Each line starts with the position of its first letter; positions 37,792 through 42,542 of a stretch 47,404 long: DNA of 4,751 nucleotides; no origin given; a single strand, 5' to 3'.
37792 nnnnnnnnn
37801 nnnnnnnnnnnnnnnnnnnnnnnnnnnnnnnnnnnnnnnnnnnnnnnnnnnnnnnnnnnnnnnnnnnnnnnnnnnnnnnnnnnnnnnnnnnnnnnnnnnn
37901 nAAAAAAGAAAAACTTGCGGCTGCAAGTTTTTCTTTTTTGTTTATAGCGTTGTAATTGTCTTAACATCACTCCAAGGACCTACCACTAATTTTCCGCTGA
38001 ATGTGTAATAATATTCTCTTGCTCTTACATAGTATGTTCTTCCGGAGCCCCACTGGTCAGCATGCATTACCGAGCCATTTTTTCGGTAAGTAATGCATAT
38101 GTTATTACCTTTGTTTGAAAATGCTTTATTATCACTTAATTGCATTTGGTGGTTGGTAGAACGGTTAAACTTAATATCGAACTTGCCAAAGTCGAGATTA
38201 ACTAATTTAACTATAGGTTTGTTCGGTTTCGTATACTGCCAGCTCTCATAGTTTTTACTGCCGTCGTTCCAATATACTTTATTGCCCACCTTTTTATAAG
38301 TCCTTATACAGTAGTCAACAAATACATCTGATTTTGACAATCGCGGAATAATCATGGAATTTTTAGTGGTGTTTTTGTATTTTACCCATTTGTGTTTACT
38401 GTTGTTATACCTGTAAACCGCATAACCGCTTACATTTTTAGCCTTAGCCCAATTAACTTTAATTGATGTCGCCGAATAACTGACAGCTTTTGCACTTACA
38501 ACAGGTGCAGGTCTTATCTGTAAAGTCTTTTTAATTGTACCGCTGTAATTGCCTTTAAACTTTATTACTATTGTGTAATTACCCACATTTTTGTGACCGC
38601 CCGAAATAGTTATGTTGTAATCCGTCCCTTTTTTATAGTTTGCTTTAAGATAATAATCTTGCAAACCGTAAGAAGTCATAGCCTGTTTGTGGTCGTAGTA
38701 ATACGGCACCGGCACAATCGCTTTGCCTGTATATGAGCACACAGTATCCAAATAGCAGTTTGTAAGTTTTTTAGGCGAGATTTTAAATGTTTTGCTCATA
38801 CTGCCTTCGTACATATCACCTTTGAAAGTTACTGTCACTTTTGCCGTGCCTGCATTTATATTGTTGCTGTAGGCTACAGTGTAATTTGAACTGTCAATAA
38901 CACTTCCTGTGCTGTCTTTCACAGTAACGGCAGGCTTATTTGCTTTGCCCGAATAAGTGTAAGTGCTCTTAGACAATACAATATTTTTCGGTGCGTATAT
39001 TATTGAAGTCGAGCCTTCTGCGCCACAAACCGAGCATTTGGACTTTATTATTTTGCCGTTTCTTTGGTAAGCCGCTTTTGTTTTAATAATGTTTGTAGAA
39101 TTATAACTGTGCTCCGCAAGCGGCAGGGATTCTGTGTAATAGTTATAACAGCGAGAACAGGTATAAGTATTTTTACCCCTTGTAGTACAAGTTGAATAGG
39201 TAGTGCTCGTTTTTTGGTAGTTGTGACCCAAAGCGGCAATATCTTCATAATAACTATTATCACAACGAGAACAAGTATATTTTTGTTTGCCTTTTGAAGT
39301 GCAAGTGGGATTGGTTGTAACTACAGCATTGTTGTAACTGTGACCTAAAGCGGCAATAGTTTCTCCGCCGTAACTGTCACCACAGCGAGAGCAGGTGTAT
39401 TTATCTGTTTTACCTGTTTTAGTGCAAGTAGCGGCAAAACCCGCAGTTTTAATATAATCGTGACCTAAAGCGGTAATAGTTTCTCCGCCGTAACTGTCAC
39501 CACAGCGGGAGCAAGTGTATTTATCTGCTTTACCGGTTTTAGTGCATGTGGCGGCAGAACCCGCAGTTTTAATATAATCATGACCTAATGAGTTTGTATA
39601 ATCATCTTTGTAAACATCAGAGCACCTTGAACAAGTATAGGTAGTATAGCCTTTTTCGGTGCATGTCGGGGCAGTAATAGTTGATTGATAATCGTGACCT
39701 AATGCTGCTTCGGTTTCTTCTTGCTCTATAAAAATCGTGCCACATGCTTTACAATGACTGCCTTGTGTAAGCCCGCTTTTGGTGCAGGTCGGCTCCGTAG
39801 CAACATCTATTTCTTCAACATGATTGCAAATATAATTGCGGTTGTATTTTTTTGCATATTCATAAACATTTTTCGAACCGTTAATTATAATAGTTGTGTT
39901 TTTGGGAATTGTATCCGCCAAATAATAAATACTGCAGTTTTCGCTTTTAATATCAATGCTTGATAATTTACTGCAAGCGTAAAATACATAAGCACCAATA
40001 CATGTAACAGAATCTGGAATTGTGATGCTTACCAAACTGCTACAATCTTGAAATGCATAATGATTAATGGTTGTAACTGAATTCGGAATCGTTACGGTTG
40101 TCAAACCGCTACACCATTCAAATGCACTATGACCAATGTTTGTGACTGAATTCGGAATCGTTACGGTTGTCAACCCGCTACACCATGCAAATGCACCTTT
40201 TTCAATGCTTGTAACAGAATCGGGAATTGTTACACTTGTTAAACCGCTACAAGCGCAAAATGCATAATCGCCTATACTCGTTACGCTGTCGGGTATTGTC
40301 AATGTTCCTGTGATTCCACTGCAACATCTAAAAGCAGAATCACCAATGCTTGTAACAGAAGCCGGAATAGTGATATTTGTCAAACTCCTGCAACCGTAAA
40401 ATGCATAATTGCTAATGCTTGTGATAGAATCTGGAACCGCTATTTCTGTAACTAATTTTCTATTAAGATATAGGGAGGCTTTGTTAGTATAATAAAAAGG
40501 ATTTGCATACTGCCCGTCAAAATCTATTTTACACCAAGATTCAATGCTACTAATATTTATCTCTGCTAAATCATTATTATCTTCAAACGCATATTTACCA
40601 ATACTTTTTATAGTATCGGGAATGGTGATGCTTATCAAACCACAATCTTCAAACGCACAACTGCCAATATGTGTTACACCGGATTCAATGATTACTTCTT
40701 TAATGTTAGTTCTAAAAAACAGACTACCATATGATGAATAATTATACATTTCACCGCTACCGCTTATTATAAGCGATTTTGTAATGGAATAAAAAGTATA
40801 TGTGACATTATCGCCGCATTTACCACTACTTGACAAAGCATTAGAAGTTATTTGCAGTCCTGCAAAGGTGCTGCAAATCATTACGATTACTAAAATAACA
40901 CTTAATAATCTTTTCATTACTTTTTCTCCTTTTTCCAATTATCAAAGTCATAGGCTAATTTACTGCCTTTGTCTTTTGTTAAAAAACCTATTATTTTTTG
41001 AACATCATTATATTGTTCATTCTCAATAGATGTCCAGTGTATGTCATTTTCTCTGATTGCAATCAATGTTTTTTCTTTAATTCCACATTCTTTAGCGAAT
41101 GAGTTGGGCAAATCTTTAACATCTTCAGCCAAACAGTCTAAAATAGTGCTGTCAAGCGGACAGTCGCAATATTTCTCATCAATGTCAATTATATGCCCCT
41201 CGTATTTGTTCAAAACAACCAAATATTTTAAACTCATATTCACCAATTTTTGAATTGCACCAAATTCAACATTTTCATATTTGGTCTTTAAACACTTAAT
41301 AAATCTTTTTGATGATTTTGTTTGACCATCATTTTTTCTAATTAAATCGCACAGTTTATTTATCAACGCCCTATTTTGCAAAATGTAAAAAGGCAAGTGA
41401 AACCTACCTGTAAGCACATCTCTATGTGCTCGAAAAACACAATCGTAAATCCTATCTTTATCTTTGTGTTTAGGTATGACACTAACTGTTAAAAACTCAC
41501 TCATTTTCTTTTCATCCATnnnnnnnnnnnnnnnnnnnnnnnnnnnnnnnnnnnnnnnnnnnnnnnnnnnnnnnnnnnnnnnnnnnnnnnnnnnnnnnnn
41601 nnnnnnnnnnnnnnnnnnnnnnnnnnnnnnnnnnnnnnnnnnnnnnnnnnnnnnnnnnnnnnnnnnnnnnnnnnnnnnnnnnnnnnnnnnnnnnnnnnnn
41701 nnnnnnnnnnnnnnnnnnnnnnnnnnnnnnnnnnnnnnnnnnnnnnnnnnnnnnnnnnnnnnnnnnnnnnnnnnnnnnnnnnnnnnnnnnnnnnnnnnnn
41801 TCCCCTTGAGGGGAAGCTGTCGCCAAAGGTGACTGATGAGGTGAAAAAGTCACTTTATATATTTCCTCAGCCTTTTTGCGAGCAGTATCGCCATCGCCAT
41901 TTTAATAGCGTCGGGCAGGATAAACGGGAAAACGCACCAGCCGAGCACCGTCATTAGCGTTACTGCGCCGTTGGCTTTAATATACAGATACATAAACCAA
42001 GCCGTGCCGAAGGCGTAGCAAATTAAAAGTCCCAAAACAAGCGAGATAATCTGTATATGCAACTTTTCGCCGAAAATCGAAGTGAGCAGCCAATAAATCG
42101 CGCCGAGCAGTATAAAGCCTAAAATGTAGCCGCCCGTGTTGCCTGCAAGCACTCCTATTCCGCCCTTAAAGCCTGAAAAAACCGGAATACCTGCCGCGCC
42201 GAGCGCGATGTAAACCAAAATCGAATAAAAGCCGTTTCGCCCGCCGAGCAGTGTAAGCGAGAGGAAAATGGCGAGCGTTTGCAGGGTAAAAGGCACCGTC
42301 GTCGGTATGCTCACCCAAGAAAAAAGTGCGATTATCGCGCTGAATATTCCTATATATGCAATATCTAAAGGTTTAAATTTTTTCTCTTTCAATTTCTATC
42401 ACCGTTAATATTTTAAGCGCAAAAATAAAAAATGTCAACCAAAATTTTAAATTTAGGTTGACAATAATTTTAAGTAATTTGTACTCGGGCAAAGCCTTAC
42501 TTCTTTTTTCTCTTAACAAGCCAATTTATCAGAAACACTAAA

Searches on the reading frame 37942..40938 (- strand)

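Call 13: search_protein_families(library=pfam, proteins=[window:37942-40938:-])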
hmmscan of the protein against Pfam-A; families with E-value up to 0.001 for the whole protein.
window:37942-40938:- (998 aa): 2 families
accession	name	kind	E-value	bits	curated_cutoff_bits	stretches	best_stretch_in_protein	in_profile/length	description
PF13306.12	LRR_5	-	6.4e-72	239.8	27.7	3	162-279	12-126/127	BspA type Leucine rich repeat region (6 copies)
PF13855.12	LRR_8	-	1.9e-05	24.7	27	0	263-307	11-56/61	Leucine rich repeat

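Call 14: search_protein_families(library=ncbifam, proteins=[window:37942-40938:-])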
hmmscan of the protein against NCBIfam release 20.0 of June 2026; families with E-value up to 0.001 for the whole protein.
window:37942-40938:- (998 aa): 2 families
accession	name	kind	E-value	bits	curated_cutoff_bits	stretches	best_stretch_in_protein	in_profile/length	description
NF047961.1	adhesin_HupY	equivalog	3e-28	98.4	1250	4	157-227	205-273/978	leucine-rich repeat adhesin HupY/LrrG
NF045861.1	glide_Gli349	exception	1.5e-20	71.7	1750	3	148-237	2663-2750/3169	gliding machinery surface structure protein Gli349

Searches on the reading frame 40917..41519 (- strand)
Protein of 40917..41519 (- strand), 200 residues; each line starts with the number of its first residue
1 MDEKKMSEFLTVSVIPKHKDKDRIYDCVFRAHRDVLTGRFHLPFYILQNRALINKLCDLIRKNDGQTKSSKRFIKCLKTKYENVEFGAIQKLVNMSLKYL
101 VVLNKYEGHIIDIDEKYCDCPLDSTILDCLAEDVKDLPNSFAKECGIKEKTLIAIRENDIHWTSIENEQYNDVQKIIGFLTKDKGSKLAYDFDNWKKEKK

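Call 13: search_protein_families(library=pfam, proteins=[window:40917-41519:-])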
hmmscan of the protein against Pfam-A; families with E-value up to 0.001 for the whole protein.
window:40917-41519:- (200 aa): 0 families

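Call 14: search_protein_families(library=ncbifam, proteins=[window:40917-41519:-])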
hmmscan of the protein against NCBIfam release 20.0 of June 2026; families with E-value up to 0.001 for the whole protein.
window:40917-41519:- (200 aa): 0 families

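Call 18: find_homologous_proteins(query=window:40917-41519:-)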
Query window:40917-41519:- (200 aa): 93 proteins with E <= 0.001 among 169 candidates.
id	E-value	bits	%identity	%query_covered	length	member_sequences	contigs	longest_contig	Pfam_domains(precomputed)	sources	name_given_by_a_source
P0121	6.5e-130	449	100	100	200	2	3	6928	-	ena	-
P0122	7.1e-69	250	65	100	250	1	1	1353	-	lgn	-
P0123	8.1e-38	148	46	98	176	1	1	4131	-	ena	-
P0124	1.5e-35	141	44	98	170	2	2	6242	-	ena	-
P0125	1.6e-35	141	44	99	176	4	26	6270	-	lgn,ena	-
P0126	1.5e-34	138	43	98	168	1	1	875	-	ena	-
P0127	7.3e-33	132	42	98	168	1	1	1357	-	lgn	-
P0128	4.5e-31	126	42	98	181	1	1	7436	-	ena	-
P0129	1.3e-30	125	40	98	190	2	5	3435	-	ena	-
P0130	1.8e-28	118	40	98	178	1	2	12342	-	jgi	jgi:hypothetical protein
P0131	6.7e-26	109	39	98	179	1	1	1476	-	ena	-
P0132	3.4e-25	107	35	98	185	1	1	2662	-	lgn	-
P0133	5.2e-25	107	38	98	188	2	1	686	-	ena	-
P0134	5.3e-25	107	38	98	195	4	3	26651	-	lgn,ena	-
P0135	2.4e-24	104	38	99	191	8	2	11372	-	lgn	-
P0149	1.9e-22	98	40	98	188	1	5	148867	-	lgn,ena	-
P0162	2.8e-20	91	38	98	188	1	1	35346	-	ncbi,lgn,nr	ncbi:MAG: hypothetical protein KBS62_03825 [Oscillospiraceae bacterium]|nr:hypothetical protein [Can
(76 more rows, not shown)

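Call 19: find_encoding_contigs(protein=P0122, flank=1500, max_places=4)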
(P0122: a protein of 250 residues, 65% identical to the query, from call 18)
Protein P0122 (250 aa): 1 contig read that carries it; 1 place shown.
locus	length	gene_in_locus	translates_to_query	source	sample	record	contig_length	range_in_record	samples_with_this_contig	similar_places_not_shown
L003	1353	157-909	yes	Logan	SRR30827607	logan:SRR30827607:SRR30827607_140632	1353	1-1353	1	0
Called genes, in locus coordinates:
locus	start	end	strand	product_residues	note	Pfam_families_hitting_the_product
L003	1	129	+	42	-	?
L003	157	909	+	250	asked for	-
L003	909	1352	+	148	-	?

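Call 20: find_encoding_contigs(protein=P0125, flank=1500, max_places=6)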
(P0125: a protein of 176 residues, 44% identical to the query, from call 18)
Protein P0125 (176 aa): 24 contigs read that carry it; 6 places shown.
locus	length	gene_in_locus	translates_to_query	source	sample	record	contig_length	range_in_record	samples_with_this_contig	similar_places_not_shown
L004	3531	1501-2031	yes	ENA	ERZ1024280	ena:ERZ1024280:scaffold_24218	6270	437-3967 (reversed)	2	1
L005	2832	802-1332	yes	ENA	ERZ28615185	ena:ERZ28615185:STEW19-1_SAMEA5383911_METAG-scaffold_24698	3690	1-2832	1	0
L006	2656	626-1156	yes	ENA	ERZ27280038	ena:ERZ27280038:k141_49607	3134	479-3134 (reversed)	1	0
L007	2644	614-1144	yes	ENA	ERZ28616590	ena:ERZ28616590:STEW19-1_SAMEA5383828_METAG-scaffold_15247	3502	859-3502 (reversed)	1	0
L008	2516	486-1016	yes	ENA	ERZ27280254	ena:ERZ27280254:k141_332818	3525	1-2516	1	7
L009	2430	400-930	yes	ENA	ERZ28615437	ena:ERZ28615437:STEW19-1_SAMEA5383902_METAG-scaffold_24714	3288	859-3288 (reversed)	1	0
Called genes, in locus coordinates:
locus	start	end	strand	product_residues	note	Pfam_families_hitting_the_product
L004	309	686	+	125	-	PF14198:TnpV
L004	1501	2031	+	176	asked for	-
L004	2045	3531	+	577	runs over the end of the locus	PF13306:LRR_5, PF13855:LRR_8 (faint), PF13306:LRR_5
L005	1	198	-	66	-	?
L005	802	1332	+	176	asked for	-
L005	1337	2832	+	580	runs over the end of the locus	PF13306:LRR_5, PF13855:LRR_8 (faint), PF13306:LRR_5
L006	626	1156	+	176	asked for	-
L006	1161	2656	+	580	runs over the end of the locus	PF13306:LRR_5, PF13855:LRR_8 (faint), PF13306:LRR_5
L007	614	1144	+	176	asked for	-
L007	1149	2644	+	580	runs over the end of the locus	PF13306:LRR_5, PF13855:LRR_8 (faint), PF13306:LRR_5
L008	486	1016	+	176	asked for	-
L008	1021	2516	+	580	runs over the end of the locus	PF13306:LRR_5, PF13855:LRR_8 (faint), PF13306:LRR_5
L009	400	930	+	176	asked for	-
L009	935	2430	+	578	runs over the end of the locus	PF13306:LRR_5, PF13855:LRR_8 (faint), PF13306:LRR_5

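Call 25: find_encoding_contigs(protein=P0162, flank=4000, max_places=2)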
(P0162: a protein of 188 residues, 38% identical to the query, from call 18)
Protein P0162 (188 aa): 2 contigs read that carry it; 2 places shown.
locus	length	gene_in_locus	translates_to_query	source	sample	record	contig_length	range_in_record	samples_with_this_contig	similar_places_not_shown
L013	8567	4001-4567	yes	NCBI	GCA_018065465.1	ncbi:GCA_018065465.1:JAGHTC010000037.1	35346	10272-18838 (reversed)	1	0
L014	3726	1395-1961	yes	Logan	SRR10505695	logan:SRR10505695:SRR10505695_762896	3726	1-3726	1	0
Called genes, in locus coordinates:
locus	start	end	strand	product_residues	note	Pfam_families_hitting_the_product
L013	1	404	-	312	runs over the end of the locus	PF03116:NQR2_RnfD_RnfE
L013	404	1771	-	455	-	-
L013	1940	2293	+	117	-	PF03862:SpoVAC_SpoVAEB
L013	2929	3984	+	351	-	PF13280:WYL, PF25583:WCX (weak)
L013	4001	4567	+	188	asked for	-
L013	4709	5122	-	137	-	PF13306:LRR_5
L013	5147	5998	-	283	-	-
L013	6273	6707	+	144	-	PF01047:MarR (weak), PF12802:MarR_2 (weak)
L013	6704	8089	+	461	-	PF01554:MatE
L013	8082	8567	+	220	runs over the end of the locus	-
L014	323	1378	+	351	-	PF13280:WYL, PF25583:WCX (weak)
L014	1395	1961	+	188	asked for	-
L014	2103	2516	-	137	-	PF13306:LRR_5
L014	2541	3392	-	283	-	-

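Call 26: find_encoding_contigs(protein=P0149, flank=4000, max_places=2)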
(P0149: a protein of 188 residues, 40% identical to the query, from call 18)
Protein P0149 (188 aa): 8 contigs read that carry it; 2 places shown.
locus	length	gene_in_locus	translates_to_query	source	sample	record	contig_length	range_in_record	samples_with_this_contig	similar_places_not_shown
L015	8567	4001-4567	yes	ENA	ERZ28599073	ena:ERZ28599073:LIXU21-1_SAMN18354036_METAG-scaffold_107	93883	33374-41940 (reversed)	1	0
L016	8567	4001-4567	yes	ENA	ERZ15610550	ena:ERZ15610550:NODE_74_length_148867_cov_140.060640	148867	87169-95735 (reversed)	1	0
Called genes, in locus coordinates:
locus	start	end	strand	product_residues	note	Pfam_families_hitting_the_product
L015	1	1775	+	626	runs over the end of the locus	-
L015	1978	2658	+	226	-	-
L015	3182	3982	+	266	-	-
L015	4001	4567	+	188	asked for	-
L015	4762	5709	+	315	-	PF16868:NMT1_3, PF09084:NMT1, PF12974:Phosphonate-bd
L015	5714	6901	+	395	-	PF03616:Glt_symporter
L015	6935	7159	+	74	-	-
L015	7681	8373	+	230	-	PF02163:Peptidase_M50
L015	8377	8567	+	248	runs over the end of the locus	PF02616:SMC_ScpA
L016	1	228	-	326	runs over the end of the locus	PF00364:Biotin_lipoyl (faint), PF25989:YknX_C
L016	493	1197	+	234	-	PF00005:ABC_tran, PF03266:NTPase_1 (faint), PF13304:AAA_21 (faint)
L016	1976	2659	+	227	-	-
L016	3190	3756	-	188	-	-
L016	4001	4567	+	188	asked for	-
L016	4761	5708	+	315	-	PF16868:NMT1_3, PF12974:Phosphonate-bd, PF09084:NMT1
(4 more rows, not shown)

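Call 27: find_encoding_contigs(protein=P0130, flank=4000, max_places=2)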
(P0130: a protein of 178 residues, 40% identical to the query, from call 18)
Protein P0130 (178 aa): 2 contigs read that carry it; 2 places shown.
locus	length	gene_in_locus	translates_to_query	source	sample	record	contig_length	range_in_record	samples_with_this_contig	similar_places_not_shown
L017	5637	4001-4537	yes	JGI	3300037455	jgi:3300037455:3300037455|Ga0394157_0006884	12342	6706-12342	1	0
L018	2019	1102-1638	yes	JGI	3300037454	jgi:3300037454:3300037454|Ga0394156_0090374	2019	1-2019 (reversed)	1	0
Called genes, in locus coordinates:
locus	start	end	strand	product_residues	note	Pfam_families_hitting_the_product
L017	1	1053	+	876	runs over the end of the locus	PF00133:tRNA-synt_1, PF01406:tRNA-synt_1e (faint), PF09334:tRNA-synt_1g, PF13603:tRNA-synt_1_2, PF09334:tRNA-synt_1g, PF08264:Anticodon_1, PF10458:Val_tRNA-synt_C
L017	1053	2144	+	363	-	PF08245:Mur_ligase_M, PF27239:FOL3_C, PF02875:Mur_ligase_C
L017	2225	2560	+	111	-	PF01740:STAS, PF13466:STAS_2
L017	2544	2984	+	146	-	PF13581:HATPase_c_2, PF02518:HATPase_c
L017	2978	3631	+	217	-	PF04542:Sigma70_r2, PF07638:Sigma70_ECF (faint), PF04539:Sigma70_r3 (faint), PF08281:Sigma70_r4_2, PF04545:Sigma70_r4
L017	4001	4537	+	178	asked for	-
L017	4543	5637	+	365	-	?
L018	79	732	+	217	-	PF04542:Sigma70_r2, PF07638:Sigma70_ECF (faint), PF04539:Sigma70_r3 (faint), PF08281:Sigma70_r4_2, PF04545:Sigma70_r4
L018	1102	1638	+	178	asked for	-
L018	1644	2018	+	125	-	?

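Call 40: search_protein_families(library=pfam, alignment_id=A4, max_evalue=0.001)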
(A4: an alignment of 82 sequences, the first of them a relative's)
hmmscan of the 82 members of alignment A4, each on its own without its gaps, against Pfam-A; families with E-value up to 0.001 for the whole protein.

A. member 1, L003:307-906:+ (200 aa): 0 families

B. families by the number of members that match (of 82 scanned): 73 families (the first 25 are shown)
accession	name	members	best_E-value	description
PF13306.12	LRR_5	17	3.3e-242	BspA type Leucine rich repeat region (6 copies)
PF13855.12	LRR_8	14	1.3e-29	Leucine rich repeat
PF01381.28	HTH_3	8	1.5e-18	Helix-turn-helix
PF12844.13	HTH_19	8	3.4e-17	Helix-turn-helix domain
PF13560.12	HTH_31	8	4.2e-12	Helix-turn-helix domain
PF13240.11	Zn_Ribbon_1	7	6.5e-08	zinc-ribbon domain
PF13443.12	HTH_26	7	8.3e-08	Cro/C1-type HTH DNA-binding domain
PF12799.13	LRR_4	6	8.2e-15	Leucine Rich repeats (2 copies)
PF12773.13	DZR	6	6.2e-07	Double zinc ribbon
PF13248.11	Zn_ribbon_3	3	2.3e-09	zinc-ribbon domain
PF05725.18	FNIP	3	2e-07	FNIP Repeat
PF00501.34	AMP-binding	2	5.2e-59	AMP-binding enzyme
PF00395.25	SLH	2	3.5e-27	S-layer homology domain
PF13193.12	AMP-binding_C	2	5.2e-17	AMP-binding enzyme C-terminal domain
PF05257.22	CHAP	2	5.7e-14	CHAP domain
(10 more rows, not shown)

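Call 86: predict_structure(alignment_id=A6)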
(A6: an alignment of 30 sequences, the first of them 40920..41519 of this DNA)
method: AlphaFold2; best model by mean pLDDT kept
length: 200 residues; sequences in the alignment: 30
mean_pLDDT: 92.7   pTM: 0.90
mean pLDDT of the five models: 92.7, 92.6, 92.4, 91.3, 91.2
residues with pLDDT >= 90: 155; 70-90: 40; 50-70: 4; < 50: 1
segments of 3 or more residues with pLDDT < 50: none
pLDDT, mean of each block of 10 residues (from residue 1): 82 81 92 93 97 97 88 98 98 97 86 92 96 97 97 98 98 98 95 76
secondary structure, 60 per line:
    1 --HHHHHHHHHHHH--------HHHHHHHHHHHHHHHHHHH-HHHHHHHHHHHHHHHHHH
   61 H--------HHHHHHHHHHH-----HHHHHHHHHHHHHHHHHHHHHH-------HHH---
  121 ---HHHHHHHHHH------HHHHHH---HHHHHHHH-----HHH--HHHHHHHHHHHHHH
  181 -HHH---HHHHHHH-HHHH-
elements in order: H3-14 H23-41 H43-61 H70-80 H86-107 H124-133 H140-145 H149-156 H167-180 H188-194 H196-199

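Call 88: fold_search(model_id=the predicted structure, library=pdb)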
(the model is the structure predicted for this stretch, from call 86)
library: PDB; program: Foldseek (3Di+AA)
matches with E <= 10: 23; with E <= 0.001: 0
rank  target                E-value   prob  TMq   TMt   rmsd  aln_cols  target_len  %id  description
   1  3inq_A                3.4e+00  0.06  0.21  0.27  13.8       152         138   16  Crystal structure of BCL-XL in complex with W1191542 (released 2009-09-01)
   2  1xqp                  3.6e+00  0.13  0.36  0.31  10.4       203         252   12  Crystal structure of 8-oxoguanosine complexed Pa-AGOG, 8-oxoguanine DNA glycosylase from Pyrobaculum aerophilum (released 2004-11-16)
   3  1x9f_A                4.0e+00  0.02  0.14  0.17  16.1       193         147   10  Hemoglobin Dodecamer from Lumbricus Erythrocruorin (released 2004-11-30)
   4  9ccf_A                4.4e+00  0.04  0.19  0.19  16.3       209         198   14  Crystal Structure of DA7-2 (released 2025-08-13)
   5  8vx7_A                5.3e+00  0.03  0.17  0.20  14.1       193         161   16  Computationally designed tunable C2 symmetric tandem repeat homodimer, bound to cyclic peptide (released 2025-02-05)
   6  4ntj                  5.3e+00  0.02  0.13  0.08  22.0       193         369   12  Structure of the human P2Y12 receptor in complex with an antithrombotic drug (released 2014-03-26)
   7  1xqo                  6.2e+00  0.08  0.33  0.27  10.6       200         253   13  Crystal structure of native Pa-AGOG, 8-oxoguanine DNA glycosylase from Pyrobaculum aerophilum (released 2004-11-16)
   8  4bwe_B                6.5e+00  0.02  0.19  0.10  24.7       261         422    9  Crystal structure of C-terminally truncated glypican-1 after controlled dehydration to 86 percent relative humidity (released 2013-12-18)
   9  6gx7_H                7.2e+00  0.06  0.30  0.23  13.1       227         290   10  Tubulin-CopN-alphaRep complex (released 2019-04-24)
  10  5hxy_D                7.2e+00  0.05  0.22  0.18  11.4       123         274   11  Crystal structure of XerA recombinase (released 2017-02-01)
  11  2fbq                  7.2e+00  0.03  0.20  0.19  12.8       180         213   13  The crystal structure of transcriptional regulator PA3006 (released 2005-12-20)
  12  9lx2_A                7.5e+00  0.18  0.23  0.52   3.3        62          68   13  anti-CRISPR-associated protein, Aca11 (released 2025-11-12)
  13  6q9b_AK               7.5e+00  0.06  0.22  0.29   8.0       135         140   11  CI Membrane Arm focused refinement from Ovine respiratory SC I+III2 (released 2019-08-21)
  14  4a1g_B                7.5e+00  0.02  0.16  0.20  14.0       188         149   13  The crystal structure of the human Bub1 TPR domain in complex with the KI motif of Knl1 (released 2012-02-29)
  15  3cec                  7.9e+00  0.10  0.20  0.38   8.0        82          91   20  Crystal structure of a putative antidote protein of plasmid maintenance system (npun_f2943) from nostoc punctiforme pcc  (released 2008-03-11)
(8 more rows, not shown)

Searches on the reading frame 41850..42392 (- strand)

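Call 13: search_protein_families(library=pfam, proteins=[window:41850-42392:-])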
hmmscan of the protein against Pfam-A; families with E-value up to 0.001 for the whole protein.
window:41850-42392:- (180 aa): 1 family
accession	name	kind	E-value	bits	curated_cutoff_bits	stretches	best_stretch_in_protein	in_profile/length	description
PF02632.19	BioY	-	2.8e-40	137.9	25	1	31-177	2-140/140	BioY family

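Call 14: search_protein_families(library=ncbifam, proteins=[window:41850-42392:-])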
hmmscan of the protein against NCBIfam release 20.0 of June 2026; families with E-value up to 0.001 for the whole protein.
window:41850-42392:- (180 aa): 0 families
